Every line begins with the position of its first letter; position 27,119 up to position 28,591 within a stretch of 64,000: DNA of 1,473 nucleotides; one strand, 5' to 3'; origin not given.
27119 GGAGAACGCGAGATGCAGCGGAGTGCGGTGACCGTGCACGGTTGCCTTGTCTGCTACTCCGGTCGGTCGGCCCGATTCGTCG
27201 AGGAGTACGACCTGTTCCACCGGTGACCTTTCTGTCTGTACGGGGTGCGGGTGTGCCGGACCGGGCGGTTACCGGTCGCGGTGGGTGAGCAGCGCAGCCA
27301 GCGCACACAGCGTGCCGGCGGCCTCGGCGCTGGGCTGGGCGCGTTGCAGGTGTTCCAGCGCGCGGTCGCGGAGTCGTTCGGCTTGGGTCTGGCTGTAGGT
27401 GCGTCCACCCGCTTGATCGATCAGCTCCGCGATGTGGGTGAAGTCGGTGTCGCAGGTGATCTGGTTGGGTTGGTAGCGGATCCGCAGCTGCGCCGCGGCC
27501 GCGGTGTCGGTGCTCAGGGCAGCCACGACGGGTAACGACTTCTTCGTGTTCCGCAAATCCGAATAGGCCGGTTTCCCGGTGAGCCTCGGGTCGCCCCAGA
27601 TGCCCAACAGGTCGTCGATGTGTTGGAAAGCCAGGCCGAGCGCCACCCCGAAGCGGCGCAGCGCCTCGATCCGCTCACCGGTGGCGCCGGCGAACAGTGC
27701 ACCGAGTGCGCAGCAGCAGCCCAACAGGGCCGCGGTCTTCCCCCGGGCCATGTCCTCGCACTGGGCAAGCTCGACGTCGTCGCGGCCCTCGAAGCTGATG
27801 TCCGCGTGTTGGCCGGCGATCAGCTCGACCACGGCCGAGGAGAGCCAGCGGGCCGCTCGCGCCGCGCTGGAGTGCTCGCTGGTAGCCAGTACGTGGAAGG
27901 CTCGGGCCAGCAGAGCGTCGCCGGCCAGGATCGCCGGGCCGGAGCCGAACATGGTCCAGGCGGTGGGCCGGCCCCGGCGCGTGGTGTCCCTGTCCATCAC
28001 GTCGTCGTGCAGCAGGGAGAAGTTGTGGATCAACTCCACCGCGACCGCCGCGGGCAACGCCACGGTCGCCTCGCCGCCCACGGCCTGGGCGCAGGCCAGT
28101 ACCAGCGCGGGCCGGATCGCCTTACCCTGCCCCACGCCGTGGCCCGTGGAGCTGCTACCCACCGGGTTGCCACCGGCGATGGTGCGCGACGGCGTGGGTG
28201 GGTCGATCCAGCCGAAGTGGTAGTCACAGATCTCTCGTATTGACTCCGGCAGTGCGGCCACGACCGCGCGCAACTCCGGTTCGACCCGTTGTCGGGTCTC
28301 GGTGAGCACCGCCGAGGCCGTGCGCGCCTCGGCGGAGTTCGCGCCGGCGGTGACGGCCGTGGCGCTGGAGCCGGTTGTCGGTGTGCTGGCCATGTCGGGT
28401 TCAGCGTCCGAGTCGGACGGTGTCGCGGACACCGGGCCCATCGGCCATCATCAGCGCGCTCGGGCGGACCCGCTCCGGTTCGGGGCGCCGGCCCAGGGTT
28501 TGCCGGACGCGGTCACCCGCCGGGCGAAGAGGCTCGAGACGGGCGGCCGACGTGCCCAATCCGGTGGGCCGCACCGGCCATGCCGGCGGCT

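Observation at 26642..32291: Candidate geosmin nanocompartment: Family 2B encapsulin + geosmin synthase + prenyl synthase + IDI in one operon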

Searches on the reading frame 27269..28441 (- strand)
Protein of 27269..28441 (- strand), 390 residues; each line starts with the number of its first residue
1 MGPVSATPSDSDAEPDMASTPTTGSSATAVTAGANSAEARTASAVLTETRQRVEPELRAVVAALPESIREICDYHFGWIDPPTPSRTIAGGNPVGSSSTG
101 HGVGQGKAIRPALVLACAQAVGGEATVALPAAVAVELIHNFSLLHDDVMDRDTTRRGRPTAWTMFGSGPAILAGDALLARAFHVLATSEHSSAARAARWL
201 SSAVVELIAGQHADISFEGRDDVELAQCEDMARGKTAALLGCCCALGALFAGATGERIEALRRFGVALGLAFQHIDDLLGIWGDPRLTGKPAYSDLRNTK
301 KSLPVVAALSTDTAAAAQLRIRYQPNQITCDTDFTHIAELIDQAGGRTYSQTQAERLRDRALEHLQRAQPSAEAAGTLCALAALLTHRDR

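Call 7: search_protein_families(library=pfam, proteins=[window:27269-28441:-], max_evalue=0.01)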
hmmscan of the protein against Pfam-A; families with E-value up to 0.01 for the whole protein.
window:27269-28441:- (390 aa): 1 family
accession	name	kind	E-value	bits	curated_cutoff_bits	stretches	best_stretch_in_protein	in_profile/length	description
PF00348.22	polyprenyl_synt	-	2.4e-61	207.6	27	1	104-339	14-249/251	Polyprenyl synthetase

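Call 8: search_protein_families(library=ncbifam, proteins=[window:27269-28441:-], max_evalue=0.01)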
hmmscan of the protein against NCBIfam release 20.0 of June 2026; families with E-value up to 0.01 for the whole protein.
window:27269-28441:- (390 aa): 16 families
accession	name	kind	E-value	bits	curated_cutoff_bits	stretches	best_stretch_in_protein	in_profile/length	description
NF041169.1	f2_encap_cargo4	exception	2.2e-133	444.7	450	1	43-390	2-334/334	family 2 encapsulin nanocompartment cargo protein polyprenyl transferase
NF045549.1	GGPPsyn_IdsB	equivalog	5.3e-99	331.5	475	1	32-390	6-346/346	geranylgeranyl diphosphate synthase IdsB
NF041003.1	GGPP_syn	equivalog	1.7e-64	218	500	1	105-388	39-324/326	geranylgeranyl diphosphate synthase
NF040698.1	IdsA_Meth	equivalog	1.2e-61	208.8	468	1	105-388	41-326/328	short chain isoprenyl diphosphate synthase IdsA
NF045485.1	FPPsyn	subfamily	1.9e-54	184.8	275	1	105-318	36-257/288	farnesyl diphosphate synthase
NF045685.1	GGPPSynCrtE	equivalog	3.9e-46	157.4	460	1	105-319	41-263/293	geranylgeranyl diphosphate synthase CrtE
TIGR02748.1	GerC3_HepT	equivalog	7e-40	137.1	456.55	1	105-389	42-318/319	heptaprenyl diphosphate synthase component II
NF040789.2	gerfarn_diphsyn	equivalog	1.6e-38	132.8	560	1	125-389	81-344/345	geranylfarnesyl diphosphate synthase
NF045628.1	HxpDPsynlarge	equivalog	8.5e-36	123.5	500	1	105-373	34-295/311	hexaprenyl-diphosphate synthase large subunit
NF007877.0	PRK10581.1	equivalog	5.3e-35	121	321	1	105-319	43-266/299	(2E,6E)-farnesyl diphosphate synthase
NF008140.0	PRK10888.1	equivalog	1e-34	120.3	412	1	104-390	42-323/323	octaprenyl diphosphate synthase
NF042416.1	GFPPS_Mycobact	equivalog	7.3e-34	117.3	600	1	105-388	41-348/350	bifunctional (2E,6E)-farnesyl/geranyl diphosphate synthase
TIGR02749.1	prenyl_cyano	equivalog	9.1e-34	116.9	383.2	1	92-374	29-307/322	solanesyl diphosphate synthase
NF042417.1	NPPPS_Mycobact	equivalog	1.4e-33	116.3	600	1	105-373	55-318/335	nonaprenyl/(2E,6E)-farnesyl/geranylgeranyl diphosphat synthase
NF040627.1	GFPS_Meth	equivalog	8.6e-24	84.5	600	1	105-280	39-209/285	geranylfarnesyl diphosphate synthase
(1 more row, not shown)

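Call 23: find_related_loci(query=window:27269-28393:-, collection=metagenome_contigs, flank=7000)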
Query window:27269-28393:- (374 aa) in metagenome_contigs; peptide patterns used: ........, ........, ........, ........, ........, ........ (x = any residue, [..] = any of these).
490 stretches matched a pattern; 278 encode a relative of the query (tblastn E <= 1e-3); the best 80 are kept; 80 distinct loci.
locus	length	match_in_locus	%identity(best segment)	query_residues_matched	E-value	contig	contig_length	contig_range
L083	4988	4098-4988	64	25-328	4e-117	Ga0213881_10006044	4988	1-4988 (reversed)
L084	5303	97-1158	58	20-373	4e-114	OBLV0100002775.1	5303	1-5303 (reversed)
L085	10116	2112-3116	58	24-373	1e-111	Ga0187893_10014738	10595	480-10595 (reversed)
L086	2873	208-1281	54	11-373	1e-114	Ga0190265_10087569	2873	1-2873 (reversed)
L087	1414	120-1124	54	19-373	8e-117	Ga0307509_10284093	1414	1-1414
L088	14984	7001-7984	54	23-370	9e-105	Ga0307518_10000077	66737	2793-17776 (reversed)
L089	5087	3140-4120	54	23-369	2e-104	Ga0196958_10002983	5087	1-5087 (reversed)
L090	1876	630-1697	51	7-373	3e-109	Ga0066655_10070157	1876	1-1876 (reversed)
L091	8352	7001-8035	56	14-373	7e-103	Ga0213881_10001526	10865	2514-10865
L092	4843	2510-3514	55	24-373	3e-103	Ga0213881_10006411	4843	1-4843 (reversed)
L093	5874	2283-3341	55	5-373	1e-102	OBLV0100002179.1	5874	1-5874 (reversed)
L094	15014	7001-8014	52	21-373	2e-101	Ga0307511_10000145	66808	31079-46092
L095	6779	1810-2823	52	21-373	6e-102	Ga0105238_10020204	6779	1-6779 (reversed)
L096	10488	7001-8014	52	21-373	1e-101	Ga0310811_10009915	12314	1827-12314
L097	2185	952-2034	54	4-373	2e-104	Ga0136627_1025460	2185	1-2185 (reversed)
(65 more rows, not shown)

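Call 29: search_solved_structures(query=window:27269-28393:-, max_evalue=1e-30, show_alignments=2)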
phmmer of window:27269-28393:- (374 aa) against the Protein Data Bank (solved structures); distinct sequences matched with E-value up to 1e-30: 33.
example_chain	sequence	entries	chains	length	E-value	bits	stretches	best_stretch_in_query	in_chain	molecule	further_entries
3nf2_A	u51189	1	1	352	1e-69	238.8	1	27-367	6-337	Putative polyprenyl synthetase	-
1wy0_A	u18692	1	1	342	4.7e-43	151.1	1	86-290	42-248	geranylgeranyl pyrophosphate synthetase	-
5e8l_A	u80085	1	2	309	2.1e-42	149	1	89-328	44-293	Heterodimeric geranylgeranyl pyrophosphate synthase large subunit 1, chloroplastic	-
6kd7_A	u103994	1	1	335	4e-42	148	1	89-358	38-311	Polyprenyl synthetase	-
5jfq_A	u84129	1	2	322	1.3e-40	143.1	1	89-296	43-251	Geranylgeranyl Pyrophosphate Synthetase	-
7my6_A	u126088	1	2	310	1e-39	140.1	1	87-303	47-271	Farnesyl-diphosphate synthase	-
7my7_AAA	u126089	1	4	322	1.1e-39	140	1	87-303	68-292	Farnesyl-diphosphate synthase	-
2j1p_A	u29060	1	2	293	2.4e-39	138.9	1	89-294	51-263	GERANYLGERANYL PYROPHOSPHATE SYNTHETASE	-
3kra_A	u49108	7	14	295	3e-39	138.6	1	88-297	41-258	Geranyl diphosphate synthase large subunit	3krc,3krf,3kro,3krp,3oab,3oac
7my1_AAA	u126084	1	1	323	3.9e-37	131.6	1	89-302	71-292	Geranylgeranyl pyrophosphate synthase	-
3lmd_A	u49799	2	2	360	4.8e-37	131.3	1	90-355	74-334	Geranylgeranyl pyrophosphate synthase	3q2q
7mxz_AAA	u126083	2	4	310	6.2e-37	131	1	88-302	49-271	Geranylgeranyl pyrophosphate synthase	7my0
5ayp_A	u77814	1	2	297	1.4e-36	129.8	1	89-296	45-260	Farnesyl diphosphate synthase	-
5xn5_A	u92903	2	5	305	9e-36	127.1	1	89-300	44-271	Os07g0580900 protein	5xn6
4dhd_A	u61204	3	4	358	4.6e-35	124.8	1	90-352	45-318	Polyprenyl synthetase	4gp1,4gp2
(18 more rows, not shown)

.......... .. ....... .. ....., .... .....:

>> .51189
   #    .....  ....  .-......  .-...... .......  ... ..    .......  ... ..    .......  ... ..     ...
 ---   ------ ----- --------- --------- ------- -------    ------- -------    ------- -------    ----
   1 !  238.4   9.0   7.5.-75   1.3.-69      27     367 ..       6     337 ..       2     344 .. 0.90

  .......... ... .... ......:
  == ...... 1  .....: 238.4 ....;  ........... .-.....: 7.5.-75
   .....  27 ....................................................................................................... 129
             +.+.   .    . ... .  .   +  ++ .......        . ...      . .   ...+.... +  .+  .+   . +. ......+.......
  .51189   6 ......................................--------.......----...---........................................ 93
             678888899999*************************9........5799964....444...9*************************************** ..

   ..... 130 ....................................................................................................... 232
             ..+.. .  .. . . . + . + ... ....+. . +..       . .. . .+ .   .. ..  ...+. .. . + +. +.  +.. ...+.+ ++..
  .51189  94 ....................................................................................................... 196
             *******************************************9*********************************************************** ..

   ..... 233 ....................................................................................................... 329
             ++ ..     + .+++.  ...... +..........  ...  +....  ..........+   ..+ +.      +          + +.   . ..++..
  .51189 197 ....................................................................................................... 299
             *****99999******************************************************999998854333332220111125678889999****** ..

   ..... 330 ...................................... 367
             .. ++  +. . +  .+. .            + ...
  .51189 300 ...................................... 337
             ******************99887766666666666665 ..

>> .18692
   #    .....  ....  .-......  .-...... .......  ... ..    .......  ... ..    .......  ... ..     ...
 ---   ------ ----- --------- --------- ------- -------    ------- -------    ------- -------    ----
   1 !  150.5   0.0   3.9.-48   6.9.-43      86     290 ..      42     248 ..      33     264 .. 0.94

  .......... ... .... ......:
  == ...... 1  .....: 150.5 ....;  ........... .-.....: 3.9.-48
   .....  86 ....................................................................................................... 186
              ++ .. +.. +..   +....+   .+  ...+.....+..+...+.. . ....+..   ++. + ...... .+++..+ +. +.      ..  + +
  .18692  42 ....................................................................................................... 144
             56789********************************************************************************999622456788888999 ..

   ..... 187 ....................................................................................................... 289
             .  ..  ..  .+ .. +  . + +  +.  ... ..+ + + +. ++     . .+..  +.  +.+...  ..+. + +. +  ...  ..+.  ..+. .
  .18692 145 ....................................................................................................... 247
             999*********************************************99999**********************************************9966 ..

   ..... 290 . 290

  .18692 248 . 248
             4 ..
